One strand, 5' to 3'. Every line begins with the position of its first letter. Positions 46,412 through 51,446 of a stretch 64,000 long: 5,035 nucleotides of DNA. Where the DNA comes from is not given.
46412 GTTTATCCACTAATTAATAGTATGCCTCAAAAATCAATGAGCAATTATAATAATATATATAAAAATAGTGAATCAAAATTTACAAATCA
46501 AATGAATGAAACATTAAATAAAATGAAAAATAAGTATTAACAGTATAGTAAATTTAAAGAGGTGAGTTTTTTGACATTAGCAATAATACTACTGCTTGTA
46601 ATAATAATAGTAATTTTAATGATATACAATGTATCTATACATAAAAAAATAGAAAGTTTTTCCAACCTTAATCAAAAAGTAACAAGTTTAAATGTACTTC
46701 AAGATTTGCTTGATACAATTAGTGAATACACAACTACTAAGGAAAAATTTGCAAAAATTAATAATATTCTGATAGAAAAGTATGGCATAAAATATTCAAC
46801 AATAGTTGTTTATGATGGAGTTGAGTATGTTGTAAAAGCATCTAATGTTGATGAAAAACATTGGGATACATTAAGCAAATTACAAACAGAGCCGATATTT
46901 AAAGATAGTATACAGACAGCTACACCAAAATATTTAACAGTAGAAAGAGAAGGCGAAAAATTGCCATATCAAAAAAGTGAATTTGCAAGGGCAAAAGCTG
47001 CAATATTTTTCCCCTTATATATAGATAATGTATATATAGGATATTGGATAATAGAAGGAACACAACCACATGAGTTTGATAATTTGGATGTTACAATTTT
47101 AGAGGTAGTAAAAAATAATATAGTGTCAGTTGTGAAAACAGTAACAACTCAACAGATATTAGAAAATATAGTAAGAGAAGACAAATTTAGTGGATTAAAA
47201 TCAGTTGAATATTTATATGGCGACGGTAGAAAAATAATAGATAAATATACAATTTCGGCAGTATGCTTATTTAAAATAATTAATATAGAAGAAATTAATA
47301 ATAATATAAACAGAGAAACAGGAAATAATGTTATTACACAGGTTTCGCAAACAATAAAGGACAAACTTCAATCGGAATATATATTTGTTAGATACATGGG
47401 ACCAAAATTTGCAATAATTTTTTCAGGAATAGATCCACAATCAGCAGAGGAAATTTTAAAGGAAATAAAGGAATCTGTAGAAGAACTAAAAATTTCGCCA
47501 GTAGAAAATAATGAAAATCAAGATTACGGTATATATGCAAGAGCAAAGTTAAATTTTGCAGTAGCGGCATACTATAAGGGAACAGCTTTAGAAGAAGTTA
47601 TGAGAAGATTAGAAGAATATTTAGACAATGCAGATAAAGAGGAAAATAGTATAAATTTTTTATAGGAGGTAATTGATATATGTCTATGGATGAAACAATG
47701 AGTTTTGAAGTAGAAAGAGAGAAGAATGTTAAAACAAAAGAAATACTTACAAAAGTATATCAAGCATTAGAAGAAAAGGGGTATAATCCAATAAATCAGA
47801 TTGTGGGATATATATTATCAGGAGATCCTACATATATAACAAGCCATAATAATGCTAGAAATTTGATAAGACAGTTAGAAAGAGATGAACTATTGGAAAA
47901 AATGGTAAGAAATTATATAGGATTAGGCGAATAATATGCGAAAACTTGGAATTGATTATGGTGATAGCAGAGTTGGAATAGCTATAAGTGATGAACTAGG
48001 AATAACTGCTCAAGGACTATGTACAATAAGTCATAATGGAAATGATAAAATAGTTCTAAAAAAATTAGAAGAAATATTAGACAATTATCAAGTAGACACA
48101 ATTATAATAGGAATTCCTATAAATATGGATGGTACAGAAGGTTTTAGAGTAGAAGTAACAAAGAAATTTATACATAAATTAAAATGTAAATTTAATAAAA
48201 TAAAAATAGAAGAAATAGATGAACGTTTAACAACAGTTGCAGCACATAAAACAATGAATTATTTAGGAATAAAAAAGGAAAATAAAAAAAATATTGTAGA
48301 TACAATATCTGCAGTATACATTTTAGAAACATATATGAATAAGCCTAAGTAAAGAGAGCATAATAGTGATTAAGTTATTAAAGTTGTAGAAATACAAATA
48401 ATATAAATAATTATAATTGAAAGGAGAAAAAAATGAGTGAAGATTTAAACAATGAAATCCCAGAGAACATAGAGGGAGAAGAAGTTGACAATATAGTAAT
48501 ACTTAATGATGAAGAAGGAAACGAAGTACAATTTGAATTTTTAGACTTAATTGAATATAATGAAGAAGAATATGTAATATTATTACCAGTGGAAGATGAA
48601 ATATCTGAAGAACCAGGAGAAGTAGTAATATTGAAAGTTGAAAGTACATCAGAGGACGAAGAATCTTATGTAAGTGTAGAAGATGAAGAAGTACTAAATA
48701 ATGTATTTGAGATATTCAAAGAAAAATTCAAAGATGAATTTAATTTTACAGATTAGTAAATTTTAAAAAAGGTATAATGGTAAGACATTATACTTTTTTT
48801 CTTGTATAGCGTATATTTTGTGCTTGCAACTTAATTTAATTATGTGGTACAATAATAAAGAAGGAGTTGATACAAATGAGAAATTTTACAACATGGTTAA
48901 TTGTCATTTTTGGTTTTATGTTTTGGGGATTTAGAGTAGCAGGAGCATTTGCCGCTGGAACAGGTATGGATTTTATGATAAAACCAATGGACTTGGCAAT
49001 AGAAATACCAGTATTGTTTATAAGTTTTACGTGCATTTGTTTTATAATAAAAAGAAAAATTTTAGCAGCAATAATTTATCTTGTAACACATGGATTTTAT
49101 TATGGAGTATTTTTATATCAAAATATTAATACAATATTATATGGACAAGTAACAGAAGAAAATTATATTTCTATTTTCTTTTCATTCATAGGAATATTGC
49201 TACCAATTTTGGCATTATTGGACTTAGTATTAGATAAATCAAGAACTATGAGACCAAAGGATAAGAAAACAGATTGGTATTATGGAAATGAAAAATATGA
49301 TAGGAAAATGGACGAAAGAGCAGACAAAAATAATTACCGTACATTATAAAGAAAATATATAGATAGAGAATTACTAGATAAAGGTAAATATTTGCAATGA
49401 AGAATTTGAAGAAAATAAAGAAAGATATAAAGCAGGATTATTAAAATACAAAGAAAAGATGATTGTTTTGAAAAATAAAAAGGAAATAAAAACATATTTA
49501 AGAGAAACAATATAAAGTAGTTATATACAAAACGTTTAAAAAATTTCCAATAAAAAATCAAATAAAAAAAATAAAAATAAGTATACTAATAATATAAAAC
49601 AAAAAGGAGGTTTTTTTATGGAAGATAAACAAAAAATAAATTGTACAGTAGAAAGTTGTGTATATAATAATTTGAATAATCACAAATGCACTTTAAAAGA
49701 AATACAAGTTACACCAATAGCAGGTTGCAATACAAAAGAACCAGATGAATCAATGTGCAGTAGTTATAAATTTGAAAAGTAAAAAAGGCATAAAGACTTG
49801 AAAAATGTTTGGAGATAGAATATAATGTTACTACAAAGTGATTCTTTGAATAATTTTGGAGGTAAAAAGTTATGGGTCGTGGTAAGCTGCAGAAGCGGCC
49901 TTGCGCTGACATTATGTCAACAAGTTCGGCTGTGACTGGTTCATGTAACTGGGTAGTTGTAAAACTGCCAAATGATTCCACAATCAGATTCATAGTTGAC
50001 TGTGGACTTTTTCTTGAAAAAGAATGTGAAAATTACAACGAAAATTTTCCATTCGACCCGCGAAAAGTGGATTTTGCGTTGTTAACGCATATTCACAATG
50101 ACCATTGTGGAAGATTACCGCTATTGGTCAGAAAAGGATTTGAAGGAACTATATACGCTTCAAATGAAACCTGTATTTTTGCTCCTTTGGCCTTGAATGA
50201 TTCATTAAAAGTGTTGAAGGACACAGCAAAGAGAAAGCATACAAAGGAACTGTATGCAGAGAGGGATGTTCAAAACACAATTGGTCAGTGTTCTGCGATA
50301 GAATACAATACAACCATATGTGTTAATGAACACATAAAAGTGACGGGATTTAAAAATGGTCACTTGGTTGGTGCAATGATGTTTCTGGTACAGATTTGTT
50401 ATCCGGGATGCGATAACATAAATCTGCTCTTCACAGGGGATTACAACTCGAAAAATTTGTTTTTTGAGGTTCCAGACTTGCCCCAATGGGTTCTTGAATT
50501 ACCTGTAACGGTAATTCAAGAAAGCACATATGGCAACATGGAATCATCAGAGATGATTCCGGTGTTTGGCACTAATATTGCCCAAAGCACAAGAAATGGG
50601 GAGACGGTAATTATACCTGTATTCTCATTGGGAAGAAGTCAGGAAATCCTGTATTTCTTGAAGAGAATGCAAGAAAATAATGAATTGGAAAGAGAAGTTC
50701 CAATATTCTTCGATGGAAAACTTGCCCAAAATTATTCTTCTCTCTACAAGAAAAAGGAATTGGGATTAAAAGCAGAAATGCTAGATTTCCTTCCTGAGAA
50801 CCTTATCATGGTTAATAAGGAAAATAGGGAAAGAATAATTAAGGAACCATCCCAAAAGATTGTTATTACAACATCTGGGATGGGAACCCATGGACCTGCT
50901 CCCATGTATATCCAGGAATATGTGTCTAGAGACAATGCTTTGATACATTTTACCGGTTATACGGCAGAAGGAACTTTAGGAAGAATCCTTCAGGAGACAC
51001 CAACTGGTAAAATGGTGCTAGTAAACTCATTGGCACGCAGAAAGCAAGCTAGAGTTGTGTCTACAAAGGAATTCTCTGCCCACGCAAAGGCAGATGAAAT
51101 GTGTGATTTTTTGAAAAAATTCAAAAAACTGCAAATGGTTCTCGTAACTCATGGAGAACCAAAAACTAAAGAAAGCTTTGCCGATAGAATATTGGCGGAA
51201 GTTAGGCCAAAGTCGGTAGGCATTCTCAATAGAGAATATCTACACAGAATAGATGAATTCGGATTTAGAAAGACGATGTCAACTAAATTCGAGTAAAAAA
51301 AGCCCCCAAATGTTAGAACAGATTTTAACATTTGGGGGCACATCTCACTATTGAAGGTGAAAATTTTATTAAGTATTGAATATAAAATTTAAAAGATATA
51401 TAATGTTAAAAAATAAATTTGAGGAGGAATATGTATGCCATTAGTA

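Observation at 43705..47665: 808-aa protein combining a receiver-like N-terminus, AT-hooks, acidic LPGLE repeats and a degenerate MinD/ParA-like domain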

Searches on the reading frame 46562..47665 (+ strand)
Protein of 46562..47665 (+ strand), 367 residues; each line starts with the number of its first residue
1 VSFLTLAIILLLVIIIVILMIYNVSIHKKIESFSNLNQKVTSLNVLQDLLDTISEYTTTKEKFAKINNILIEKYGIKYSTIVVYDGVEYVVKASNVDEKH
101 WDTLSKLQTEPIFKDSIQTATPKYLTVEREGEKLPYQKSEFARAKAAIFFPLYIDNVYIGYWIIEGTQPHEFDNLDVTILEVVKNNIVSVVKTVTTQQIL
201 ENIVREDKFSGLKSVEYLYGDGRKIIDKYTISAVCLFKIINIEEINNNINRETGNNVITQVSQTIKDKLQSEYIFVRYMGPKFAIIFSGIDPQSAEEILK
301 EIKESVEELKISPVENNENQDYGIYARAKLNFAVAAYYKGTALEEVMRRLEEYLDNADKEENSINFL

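Call 3: search_protein_families(library=pfam, proteins=[window:46562-47665:+], max_evalue=0.1)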
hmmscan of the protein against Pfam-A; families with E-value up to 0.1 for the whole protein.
window:46562-47665:+ (367 aa): 3 families
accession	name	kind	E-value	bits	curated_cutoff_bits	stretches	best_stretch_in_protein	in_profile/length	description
PF00990.26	GGDEF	-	1.1e-10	42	23.8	1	233-360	34-157/161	Diguanylate cyclase, GGDEF domain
PF08956.15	DUF1869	-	0.01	16.2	21.3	0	24-61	16-53/59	Domain of unknown function (DUF1869)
PF20612.3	SHOCT_2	-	0.076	13.6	24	0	59-82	29-52/53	SHOCT domain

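Call 4: search_protein_families(library=ncbifam, proteins=[window:46562-47665:+], max_evalue=0.1)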
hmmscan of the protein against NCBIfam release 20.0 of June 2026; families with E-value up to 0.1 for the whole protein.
window:46562-47665:+ (367 aa): 18 families
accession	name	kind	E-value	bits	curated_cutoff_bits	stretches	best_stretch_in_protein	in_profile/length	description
NF038266.1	diguan_SiaD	equivalog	1.3e-08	34.5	290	1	233-357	127-244/252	biofilm regulation diguanylate cyclase SiaD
NF047654.1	DiguCycDgcRLepto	equivalog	2.4e-08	33.2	500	1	232-316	165-249/295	diguanylate cyclase DgcR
TIGR00254.1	GGDEF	domain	7.4e-08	32.3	37.4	1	233-357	38-156/168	diguanylate cyclase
NF007135.0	PRK09581.1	equivalog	2.1e-07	30.1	474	1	233-360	325-447/457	PleD family two-component system response regulator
NF050064.1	BlResRespRegCbrR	equivalog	7.4e-07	28.4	600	1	186-308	236-362/415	bile resistance response regulator CbrR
NF041606.1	dguan_cyc_DgcA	equivalog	3.1e-06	26.4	370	1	186-312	160-290/340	diguanylate cyclase DgcA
NF045673.1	c-di-GMPRcptLapD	equivalog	4.5e-06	25.2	1020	1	235-363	270-393/647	cyclic di-GMP receptor LapD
NF008467.0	PRK11359.1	equivalog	4.8e-06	24.9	857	1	192-307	364-480/800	oxygen-sensing cyclic-di-GMP phosphodiesterase DosP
NF007423.1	PRK09966.1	equivalog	7.7e-06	25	325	1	200-308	235-348/390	diguanylate cyclase DgcN/YfiN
NF007599.0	PRK10245.1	equivalog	6.2e-05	21.6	402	1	234-313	244-323/371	diguanylate cyclase AdrA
NF052458.1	PhdiestGepA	equivalog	0.00025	19.4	1200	1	208-317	429-533/840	phosphodiesterase GepA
NF047872.1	GGDEF_GdpS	equivalog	0.0005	19.4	400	1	232-309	219-296/355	GGDEF domain-containing protein GdpS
NF011955.1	PRK15426.1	equivalog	0.0024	16.1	408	1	237-310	435-508/564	cellulose biosynthesis regulator diguanylate cyclase DgcQ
NF007380.0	PRK09894.1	equivalog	0.0036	16.7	256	1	230-313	157-240/296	diguanylate cyclase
NF053781.1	cdiGMPphdstlr2612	equivalog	0.005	14.5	1600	1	190-320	826-958/1268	Tlr1612 family c-di-GMP phosphodiesterase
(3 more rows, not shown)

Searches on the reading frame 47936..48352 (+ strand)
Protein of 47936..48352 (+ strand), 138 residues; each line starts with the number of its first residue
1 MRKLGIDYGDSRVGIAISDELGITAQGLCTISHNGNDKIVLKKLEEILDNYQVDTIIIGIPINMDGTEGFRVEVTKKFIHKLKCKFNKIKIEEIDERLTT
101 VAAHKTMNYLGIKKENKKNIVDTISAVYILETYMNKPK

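Call 3: search_protein_families(library=pfam, proteins=[window:47936-48352:+], max_evalue=0.1)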
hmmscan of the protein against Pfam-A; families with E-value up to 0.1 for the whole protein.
window:47936-48352:+ (138 aa): 2 families
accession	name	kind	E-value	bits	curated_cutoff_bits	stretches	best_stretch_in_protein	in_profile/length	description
PF03652.20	RuvX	-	6.9e-41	140.2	29.2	1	1-135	1-133/134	Holliday junction resolvase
PF07993.18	NAD_binding_4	-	0.019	14.5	20.1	1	73-128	45-93/258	Male sterility protein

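Call 4: search_protein_families(library=ncbifam, proteins=[window:47936-48352:+], max_evalue=0.1)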
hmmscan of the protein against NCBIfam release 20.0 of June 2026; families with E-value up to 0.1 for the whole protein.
window:47936-48352:+ (138 aa): 2 families
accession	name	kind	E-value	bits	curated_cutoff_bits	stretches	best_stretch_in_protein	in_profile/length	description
TIGR00250.1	RNAse_H_YqgF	equivalog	1.6e-32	112.3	43.25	1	4-134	1-129/130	Holliday junction resolvase RuvX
NF001026.0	PRK00109.2-2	equivalog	1.1e-11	44.8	155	1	2-136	2-128/130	Holliday junction resolvase RuvX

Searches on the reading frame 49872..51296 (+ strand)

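Call 60: search_protein_families(library=pfam, proteins=[window:49872-51296:+], max_evalue=0.00001)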
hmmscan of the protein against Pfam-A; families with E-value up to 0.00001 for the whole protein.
window:49872-51296:+ (474 aa): 4 families
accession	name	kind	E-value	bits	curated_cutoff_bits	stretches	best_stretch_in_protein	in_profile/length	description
PF10996.14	Beta-Casp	-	1.6e-21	77.5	27.7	1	257-372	2-119/120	Beta-Casp domain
PF00753.33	Lactamase_B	-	1.3e-10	42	22.7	1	23-117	4-95/196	Metallo-beta-lactamase superfamily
PF07521.17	RMMBL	-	1.1e-09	38.6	21.6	1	392-441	5-53/63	Zn-dependent metallo-hydrolase RNA specificity domain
PF16661.11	Lactamase_B_6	-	2.2e-06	27.6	27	1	37-174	6-150/193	Metallo-beta-lactamase superfamily domain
